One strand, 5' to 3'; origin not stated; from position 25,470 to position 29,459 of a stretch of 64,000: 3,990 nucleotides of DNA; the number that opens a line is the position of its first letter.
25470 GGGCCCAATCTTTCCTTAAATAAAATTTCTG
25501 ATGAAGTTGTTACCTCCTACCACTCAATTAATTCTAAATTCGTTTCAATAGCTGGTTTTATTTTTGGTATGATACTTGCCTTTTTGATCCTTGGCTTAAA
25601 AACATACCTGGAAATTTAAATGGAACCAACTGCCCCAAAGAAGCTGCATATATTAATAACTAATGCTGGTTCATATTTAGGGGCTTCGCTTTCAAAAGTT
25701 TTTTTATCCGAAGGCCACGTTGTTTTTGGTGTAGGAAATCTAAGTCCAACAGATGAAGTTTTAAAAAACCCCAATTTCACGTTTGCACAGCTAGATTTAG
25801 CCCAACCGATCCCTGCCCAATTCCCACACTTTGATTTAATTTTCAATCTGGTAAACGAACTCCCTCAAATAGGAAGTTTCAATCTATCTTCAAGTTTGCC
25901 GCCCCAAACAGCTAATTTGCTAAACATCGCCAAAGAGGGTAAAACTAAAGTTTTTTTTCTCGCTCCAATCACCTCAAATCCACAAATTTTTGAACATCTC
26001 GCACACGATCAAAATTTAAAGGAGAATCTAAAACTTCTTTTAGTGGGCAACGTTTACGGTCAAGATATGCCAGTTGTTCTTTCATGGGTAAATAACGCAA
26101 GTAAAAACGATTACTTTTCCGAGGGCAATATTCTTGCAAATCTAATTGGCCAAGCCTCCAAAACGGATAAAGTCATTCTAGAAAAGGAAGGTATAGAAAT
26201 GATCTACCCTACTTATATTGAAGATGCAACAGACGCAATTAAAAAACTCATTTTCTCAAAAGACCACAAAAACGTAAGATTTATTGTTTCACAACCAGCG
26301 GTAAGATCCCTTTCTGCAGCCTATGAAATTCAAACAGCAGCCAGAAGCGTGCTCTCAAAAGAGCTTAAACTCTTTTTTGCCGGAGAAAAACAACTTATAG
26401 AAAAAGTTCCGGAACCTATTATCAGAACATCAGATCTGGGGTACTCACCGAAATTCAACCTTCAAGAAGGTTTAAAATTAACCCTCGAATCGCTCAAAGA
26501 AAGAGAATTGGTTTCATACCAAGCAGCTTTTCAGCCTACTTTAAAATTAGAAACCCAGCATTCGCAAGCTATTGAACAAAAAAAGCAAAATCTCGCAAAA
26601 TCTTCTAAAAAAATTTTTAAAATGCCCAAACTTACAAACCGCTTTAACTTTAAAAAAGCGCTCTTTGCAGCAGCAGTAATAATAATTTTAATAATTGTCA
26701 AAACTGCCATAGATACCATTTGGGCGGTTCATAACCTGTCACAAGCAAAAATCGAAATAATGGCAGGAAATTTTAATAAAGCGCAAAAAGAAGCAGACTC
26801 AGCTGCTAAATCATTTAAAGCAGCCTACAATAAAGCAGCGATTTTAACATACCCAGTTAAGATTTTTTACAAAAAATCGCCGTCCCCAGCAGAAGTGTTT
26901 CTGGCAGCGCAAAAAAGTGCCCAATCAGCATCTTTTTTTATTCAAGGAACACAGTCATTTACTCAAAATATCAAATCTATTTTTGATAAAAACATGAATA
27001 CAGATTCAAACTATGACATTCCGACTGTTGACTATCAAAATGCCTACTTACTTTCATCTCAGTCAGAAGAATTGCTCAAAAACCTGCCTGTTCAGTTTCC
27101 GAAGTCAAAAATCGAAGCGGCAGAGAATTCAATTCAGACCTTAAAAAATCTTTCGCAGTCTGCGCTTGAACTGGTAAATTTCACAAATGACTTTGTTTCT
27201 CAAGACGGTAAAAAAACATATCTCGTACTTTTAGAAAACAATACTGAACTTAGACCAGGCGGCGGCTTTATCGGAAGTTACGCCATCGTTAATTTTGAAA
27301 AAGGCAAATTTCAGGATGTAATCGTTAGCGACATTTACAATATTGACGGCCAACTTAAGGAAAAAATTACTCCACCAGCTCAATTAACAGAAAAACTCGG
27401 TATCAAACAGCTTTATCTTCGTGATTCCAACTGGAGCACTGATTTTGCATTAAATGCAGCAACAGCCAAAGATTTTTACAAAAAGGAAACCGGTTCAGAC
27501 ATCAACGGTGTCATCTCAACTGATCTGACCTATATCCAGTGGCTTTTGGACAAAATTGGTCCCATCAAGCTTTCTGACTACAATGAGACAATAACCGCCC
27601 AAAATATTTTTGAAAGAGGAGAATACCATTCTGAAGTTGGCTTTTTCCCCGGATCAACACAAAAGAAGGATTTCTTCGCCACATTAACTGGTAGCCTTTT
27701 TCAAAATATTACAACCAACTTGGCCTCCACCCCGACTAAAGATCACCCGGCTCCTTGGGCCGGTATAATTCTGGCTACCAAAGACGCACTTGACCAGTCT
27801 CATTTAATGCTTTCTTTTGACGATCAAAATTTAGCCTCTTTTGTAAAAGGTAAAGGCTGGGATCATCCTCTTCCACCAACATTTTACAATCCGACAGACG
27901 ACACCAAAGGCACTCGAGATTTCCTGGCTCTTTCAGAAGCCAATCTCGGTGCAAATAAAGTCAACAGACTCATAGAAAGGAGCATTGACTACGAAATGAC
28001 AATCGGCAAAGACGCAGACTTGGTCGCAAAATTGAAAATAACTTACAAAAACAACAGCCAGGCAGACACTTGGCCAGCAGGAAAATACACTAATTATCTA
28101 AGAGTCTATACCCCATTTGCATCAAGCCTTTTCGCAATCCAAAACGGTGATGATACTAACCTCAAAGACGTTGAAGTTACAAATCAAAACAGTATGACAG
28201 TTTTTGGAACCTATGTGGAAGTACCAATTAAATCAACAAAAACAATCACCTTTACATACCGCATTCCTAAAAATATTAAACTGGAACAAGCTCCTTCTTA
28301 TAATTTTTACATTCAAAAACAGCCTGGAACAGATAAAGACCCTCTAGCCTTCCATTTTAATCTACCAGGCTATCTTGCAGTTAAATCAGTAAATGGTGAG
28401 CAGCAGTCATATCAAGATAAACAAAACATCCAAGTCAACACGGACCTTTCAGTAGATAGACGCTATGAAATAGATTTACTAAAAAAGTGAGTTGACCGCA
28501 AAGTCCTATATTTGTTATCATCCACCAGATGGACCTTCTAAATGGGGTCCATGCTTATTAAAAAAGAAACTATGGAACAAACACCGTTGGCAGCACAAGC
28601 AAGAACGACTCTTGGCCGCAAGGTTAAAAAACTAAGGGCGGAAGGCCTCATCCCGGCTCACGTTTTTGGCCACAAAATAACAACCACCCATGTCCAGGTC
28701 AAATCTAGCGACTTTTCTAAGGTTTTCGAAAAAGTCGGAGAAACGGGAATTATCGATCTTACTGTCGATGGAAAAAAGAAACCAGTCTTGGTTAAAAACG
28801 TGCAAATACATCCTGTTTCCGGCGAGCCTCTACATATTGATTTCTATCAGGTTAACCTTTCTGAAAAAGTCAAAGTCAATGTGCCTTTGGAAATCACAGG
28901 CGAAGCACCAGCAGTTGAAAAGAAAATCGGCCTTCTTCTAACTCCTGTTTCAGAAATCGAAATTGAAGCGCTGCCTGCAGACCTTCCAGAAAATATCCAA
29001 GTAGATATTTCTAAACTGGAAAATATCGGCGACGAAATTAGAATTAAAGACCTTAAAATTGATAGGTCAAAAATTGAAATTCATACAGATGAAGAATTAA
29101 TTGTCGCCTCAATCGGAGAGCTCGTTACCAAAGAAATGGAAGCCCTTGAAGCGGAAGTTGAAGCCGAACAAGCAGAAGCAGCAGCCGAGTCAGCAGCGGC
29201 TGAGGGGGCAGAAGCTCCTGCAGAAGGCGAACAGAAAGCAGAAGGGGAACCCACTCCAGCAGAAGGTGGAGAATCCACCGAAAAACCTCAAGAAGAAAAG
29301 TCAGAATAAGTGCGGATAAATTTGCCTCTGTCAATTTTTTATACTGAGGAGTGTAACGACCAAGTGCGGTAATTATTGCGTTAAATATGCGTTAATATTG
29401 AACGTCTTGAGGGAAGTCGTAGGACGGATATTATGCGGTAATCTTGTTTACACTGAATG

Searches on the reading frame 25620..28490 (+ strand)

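Call 22: search_protein_families(library=pfam, proteins=[window:25620-28490:+], max_evalue=0.001)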
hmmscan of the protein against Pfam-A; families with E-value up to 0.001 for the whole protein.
window:25620-28490:+ (956 aa): 1 family
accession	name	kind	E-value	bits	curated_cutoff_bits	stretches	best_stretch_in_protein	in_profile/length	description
PF13196.11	DUF4012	-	5e-26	92.4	28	1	529-664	1-136/144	Protein of unknown function (DUF4012)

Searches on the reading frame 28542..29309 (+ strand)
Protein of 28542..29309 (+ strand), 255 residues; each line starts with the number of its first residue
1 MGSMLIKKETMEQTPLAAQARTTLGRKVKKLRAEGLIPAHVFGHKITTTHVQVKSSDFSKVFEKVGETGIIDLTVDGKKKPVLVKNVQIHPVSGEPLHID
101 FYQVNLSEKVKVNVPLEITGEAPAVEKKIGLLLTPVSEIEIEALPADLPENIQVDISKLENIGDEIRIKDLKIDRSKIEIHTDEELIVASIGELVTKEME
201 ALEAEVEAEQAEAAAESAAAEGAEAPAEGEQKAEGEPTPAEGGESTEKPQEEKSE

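Call 22: search_protein_families(library=pfam, proteins=[window:28542-29309:+], max_evalue=0.001)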
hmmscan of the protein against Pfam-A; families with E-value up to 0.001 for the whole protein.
window:28542-29309:+ (255 aa): 2 families
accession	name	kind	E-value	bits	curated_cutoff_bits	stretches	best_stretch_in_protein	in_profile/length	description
PF01386.24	Ribosomal_L25p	-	2.2e-22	79.8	23.6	1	16-101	1-82/82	Ribosomal L25p family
PF14693.11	Ribosomal_TL5_C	-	8.3e-21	74.6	27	1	109-191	1-80/84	Ribosomal protein TL5, C-terminal domain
